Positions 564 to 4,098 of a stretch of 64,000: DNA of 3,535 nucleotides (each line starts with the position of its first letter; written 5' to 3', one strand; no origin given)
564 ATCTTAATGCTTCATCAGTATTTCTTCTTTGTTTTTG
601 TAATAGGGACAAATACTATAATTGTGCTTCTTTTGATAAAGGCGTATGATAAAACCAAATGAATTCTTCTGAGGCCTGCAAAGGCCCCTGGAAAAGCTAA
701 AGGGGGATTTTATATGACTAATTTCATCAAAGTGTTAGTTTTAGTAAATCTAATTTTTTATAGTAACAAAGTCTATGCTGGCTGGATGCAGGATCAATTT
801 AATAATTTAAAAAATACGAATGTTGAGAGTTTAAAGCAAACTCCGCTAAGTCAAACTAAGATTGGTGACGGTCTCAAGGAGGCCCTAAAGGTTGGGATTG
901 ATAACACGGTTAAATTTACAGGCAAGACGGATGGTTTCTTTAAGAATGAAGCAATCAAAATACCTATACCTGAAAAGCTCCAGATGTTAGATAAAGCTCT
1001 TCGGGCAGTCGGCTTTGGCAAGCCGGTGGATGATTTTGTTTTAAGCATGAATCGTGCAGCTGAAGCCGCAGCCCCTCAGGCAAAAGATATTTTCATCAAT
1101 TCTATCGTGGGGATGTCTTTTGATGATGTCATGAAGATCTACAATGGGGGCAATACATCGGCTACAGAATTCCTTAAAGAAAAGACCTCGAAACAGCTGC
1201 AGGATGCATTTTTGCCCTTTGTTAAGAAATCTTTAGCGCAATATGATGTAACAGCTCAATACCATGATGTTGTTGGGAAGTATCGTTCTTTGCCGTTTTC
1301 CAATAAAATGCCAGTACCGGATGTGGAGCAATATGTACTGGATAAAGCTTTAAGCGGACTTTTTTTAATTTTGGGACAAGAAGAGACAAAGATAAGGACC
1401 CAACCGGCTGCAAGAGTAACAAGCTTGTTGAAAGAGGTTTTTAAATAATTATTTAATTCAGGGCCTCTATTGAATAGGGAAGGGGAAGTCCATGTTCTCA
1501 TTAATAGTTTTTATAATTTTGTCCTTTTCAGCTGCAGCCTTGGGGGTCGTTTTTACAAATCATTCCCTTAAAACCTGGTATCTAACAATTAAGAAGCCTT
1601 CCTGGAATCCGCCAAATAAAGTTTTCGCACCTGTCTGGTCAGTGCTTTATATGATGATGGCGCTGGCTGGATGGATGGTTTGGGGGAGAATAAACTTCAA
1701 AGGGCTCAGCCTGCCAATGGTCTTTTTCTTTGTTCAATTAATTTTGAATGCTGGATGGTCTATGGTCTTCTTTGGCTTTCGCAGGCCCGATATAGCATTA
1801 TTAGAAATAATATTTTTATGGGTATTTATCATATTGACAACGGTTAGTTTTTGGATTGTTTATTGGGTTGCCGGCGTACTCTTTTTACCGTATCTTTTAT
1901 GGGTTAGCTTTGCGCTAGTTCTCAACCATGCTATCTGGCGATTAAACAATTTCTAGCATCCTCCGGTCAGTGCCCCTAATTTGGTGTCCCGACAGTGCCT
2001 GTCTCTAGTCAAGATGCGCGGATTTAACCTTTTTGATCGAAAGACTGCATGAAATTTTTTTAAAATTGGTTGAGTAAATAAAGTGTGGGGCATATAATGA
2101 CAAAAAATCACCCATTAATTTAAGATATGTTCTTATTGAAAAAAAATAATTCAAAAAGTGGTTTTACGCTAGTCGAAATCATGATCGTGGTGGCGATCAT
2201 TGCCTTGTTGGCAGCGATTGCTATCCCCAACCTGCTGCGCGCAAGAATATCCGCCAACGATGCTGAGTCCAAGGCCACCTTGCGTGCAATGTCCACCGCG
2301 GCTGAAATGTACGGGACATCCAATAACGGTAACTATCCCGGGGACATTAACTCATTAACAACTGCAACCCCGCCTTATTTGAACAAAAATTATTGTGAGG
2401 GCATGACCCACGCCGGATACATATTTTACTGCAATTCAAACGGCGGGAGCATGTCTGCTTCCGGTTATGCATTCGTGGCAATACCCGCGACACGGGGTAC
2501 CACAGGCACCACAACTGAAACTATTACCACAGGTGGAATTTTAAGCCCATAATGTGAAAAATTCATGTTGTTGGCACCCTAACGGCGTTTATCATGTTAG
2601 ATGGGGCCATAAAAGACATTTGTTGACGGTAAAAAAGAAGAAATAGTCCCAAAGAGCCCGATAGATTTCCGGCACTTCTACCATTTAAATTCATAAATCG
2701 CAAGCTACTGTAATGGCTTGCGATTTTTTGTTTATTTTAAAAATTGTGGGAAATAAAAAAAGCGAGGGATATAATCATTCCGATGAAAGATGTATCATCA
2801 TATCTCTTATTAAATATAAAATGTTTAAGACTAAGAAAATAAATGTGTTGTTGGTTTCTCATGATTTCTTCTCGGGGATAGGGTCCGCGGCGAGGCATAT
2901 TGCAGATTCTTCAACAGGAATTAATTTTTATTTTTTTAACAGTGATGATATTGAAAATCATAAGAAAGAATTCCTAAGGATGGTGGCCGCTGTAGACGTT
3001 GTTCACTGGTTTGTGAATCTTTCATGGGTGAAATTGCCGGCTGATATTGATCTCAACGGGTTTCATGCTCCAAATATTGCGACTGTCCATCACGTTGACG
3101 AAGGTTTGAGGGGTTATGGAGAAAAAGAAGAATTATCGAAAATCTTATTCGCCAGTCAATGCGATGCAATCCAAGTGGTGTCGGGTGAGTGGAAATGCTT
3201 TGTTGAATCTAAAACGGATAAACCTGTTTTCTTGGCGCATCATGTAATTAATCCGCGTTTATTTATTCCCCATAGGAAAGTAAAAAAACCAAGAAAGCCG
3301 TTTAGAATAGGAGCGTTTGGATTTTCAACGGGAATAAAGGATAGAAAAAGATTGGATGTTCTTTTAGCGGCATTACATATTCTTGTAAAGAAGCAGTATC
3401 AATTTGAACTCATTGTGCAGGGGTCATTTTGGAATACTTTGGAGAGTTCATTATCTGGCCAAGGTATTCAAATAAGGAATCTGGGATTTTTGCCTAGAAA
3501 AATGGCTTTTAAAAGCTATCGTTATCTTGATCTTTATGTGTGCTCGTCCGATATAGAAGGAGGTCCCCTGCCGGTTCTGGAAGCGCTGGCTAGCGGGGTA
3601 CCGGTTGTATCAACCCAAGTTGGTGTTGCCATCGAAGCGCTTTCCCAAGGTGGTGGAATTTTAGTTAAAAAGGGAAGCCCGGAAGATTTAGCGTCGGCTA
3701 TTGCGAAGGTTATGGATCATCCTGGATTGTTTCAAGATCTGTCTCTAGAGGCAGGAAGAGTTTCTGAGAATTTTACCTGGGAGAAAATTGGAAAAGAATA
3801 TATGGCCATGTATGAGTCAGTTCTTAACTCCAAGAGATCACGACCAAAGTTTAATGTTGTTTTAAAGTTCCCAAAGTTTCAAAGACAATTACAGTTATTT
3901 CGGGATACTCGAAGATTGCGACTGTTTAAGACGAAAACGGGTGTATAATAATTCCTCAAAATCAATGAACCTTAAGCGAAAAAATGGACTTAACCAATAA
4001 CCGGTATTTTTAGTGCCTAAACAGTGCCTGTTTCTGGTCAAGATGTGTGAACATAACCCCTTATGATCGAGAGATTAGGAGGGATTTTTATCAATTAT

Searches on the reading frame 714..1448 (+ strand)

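Call 94: search_protein_families(library=pfam, proteins=[window:714-1448:+], max_evalue=0.0001)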
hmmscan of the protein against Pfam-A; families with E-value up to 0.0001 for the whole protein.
window:714-1448:+ (244 aa): 1 family
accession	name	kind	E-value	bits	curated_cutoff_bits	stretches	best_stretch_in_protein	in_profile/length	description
PF13852.11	DUF4197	-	1.1e-71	241.1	24.9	1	45-243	2-198/199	Protein of unknown function (DUF4197)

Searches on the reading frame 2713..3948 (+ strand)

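Call 94: search_protein_families(library=pfam, proteins=[window:2713-3948:+], max_evalue=0.0001)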
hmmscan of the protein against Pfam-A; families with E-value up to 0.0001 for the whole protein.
window:2713-3948:+ (411 aa): 3 families
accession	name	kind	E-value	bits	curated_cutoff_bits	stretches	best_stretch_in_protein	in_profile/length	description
PF00534.26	Glycos_transf_1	-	2.2e-20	73.3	26.4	1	207-340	23-162/172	Glycosyl transferases group 1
PF13692.12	Glyco_trans_1_4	-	2.3e-19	70.5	27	1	206-335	8-141/142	Glycosyl transferases group 1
PF13524.12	Glyco_trans_1_2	-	4.8e-05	23.8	25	1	226-363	10-142/144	Glycosyl transferase-like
